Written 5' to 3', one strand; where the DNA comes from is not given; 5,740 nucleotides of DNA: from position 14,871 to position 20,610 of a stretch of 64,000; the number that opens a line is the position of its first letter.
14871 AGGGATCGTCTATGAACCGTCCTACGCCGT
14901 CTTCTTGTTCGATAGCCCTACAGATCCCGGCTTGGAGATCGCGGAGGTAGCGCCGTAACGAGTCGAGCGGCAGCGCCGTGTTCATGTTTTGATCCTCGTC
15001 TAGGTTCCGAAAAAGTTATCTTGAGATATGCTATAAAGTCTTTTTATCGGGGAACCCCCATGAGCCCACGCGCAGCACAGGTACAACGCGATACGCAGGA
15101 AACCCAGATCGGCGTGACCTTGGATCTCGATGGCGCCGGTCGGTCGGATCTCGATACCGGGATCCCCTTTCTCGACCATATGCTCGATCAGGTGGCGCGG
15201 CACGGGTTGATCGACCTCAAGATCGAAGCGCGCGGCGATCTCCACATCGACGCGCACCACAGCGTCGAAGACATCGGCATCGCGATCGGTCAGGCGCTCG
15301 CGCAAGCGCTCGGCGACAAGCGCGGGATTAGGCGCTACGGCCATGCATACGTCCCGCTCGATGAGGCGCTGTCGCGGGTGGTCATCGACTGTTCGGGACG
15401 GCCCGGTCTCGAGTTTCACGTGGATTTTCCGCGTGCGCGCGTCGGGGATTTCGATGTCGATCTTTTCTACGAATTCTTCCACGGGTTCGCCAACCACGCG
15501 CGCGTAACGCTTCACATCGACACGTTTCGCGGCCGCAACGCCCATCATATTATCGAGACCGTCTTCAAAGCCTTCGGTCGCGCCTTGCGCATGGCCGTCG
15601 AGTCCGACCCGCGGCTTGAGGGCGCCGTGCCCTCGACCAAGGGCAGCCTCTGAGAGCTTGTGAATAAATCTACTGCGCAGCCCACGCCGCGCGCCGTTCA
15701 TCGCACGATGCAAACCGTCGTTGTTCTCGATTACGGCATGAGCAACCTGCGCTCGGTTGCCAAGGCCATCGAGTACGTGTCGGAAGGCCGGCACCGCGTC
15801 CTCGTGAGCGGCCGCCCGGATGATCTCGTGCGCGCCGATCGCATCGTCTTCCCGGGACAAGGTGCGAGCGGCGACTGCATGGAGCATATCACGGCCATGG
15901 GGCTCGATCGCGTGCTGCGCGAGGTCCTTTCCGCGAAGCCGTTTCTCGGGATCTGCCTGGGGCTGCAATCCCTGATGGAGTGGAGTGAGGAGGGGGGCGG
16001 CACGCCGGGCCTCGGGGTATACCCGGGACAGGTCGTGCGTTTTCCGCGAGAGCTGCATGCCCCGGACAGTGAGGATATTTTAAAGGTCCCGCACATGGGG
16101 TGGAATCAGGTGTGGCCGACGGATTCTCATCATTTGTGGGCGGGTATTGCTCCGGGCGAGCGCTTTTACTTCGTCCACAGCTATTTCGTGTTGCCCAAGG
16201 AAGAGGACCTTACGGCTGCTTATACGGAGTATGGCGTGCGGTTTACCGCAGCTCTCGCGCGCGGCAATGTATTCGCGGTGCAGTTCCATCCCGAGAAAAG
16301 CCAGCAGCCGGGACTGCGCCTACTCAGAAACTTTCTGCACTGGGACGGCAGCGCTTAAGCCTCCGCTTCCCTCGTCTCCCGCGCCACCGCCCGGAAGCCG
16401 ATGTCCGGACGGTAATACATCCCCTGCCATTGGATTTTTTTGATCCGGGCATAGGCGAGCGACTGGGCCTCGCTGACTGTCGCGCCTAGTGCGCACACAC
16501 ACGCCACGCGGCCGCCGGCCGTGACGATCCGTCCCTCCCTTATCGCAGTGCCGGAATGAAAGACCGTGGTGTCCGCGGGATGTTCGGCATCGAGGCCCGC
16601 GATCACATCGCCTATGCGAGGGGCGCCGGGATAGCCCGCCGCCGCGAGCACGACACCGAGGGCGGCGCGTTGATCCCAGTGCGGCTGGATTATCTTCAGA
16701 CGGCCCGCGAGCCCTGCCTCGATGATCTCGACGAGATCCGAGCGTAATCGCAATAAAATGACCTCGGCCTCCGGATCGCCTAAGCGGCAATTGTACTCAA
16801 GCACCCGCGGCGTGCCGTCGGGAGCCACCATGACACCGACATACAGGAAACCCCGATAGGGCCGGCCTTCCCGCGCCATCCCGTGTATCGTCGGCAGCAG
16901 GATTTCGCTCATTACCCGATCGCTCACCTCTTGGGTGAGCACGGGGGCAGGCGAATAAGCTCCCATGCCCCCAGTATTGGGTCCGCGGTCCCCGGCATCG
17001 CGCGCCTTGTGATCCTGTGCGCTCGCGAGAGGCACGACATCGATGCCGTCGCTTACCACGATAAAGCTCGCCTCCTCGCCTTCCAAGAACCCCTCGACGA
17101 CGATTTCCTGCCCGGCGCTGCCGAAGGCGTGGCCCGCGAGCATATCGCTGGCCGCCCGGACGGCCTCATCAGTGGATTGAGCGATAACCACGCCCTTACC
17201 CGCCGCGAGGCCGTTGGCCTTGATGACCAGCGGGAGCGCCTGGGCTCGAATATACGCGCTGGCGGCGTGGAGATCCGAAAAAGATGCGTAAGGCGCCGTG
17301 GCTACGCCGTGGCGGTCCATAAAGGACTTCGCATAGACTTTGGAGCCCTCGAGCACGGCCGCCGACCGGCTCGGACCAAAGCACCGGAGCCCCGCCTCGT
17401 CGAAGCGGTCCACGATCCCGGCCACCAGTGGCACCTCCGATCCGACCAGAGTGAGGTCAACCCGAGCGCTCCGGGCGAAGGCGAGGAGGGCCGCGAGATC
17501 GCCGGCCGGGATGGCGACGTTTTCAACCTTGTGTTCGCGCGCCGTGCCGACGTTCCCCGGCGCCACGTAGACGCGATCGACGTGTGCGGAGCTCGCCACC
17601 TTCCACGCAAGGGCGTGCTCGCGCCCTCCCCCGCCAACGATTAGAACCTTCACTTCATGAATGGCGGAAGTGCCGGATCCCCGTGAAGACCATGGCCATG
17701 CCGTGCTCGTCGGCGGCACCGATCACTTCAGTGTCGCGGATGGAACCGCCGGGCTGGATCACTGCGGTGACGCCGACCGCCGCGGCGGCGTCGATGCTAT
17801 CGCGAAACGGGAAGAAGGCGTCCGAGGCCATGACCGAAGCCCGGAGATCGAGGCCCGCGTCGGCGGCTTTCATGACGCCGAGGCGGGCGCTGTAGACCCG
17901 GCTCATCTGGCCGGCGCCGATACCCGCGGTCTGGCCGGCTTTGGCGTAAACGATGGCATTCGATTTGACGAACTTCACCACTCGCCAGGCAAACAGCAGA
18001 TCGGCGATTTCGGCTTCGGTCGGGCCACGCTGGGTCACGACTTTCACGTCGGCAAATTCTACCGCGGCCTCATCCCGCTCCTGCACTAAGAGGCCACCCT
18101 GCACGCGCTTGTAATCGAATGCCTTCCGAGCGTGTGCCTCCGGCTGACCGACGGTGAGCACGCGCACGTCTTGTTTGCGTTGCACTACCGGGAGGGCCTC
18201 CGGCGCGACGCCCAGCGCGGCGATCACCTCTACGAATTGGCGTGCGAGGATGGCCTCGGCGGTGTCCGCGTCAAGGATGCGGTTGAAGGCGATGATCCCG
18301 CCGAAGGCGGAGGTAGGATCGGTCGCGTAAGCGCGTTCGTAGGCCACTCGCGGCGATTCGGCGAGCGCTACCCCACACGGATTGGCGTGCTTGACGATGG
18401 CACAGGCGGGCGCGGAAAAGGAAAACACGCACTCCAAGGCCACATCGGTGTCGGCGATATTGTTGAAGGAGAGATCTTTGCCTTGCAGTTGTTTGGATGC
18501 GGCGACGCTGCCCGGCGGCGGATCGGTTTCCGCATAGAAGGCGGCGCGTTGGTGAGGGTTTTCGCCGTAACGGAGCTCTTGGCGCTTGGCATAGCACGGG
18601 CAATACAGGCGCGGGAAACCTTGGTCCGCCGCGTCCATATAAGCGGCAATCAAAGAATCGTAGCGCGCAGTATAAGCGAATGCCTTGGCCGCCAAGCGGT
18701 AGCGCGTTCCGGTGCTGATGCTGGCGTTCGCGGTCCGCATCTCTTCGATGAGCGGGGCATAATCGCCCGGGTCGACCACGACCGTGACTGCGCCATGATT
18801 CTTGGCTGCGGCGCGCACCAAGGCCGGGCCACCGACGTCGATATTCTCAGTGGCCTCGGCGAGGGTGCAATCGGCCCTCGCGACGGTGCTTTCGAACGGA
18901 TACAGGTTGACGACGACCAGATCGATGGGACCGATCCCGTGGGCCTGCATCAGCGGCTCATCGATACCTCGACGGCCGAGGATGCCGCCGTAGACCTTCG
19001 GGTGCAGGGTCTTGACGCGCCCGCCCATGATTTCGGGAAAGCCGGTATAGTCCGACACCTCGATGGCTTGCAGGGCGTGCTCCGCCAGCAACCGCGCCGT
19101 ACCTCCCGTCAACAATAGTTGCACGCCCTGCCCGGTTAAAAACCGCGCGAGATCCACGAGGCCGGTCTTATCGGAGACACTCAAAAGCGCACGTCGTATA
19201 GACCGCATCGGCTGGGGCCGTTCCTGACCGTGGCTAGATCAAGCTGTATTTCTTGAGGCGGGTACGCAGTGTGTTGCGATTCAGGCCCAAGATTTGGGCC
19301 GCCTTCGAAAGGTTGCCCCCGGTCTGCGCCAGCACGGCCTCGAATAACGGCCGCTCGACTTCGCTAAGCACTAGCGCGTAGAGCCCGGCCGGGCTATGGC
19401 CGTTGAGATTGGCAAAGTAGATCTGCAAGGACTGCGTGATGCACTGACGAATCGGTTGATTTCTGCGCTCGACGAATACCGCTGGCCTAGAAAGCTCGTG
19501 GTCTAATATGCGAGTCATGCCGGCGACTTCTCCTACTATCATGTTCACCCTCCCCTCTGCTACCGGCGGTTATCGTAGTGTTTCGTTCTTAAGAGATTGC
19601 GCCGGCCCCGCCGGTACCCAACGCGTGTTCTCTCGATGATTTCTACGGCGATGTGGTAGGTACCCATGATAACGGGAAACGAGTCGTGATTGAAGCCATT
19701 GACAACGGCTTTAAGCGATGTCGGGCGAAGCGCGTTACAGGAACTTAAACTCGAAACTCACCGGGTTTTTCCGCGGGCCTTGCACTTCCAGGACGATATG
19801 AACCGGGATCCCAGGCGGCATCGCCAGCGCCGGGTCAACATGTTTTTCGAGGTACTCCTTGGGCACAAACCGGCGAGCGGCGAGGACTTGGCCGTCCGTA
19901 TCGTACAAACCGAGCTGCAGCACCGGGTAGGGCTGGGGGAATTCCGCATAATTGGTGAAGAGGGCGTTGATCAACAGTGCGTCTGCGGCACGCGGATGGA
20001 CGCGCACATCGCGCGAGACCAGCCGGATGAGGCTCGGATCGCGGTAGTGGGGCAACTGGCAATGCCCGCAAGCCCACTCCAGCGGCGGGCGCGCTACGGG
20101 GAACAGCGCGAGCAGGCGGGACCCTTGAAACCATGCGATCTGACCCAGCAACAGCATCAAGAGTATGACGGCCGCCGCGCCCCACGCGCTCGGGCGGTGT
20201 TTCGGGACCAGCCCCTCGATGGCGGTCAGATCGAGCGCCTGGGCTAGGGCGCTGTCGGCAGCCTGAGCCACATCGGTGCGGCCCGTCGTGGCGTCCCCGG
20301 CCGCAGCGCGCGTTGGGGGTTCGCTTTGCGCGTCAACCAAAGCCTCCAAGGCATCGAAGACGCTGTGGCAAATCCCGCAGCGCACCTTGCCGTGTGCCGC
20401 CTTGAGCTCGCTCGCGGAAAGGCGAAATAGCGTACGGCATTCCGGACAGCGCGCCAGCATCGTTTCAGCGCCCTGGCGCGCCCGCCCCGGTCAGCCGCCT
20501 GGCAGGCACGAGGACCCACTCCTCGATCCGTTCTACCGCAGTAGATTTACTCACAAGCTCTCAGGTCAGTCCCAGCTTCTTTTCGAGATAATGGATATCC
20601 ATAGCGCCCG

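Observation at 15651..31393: Five copies of a roughly 28-nt motif sit exactly on stop or start codons of hisB/hisH, accB/accC and gltA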

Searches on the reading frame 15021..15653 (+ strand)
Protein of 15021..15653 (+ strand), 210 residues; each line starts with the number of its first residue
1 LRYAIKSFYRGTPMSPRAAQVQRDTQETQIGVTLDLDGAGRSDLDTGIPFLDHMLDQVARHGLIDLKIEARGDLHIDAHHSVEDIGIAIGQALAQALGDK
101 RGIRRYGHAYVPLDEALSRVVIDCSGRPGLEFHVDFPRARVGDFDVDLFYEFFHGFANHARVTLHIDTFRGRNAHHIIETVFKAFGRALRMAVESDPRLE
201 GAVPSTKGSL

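Call 40: search_protein_families(library=pfam, proteins=[window:15021-15653:+])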
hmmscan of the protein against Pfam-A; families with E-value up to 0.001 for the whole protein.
window:15021-15653:+ (210 aa): 1 family
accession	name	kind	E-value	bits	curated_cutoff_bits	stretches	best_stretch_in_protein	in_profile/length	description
PF00475.24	IGPD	-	4.8e-67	225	27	1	46-189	1-144/144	Imidazoleglycerol-phosphate dehydratase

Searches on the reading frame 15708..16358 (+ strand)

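Call 40: search_protein_families(library=pfam, proteins=[window:15708-16358:+])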
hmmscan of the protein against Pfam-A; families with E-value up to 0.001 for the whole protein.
window:15708-16358:+ (216 aa): 1 family
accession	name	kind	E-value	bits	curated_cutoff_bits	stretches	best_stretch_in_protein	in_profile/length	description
PF00117.34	GATase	-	1.4e-18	67.7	22.8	1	6-210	2-187/190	Glutamine amidotransferase class-I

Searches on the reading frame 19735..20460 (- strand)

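Call 40: search_protein_families(library=pfam, proteins=[window:19735-20460:-])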
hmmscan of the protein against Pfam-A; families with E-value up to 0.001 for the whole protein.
window:19735-20460:- (241 aa): 3 families
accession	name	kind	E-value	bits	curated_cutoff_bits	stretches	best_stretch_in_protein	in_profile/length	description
PF11906.13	DUF3426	-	2e-39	135.5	27.7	1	97-240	2-147/147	Protein of unknown function (DUF3426)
PF13719.11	Zn_ribbon_5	-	6e-14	52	29.3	1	1-37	1-37/37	zinc-ribbon domain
PF13717.11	Zn_ribbon_4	-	2e-09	37.7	30.3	1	1-35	1-35/36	zinc-ribbon domain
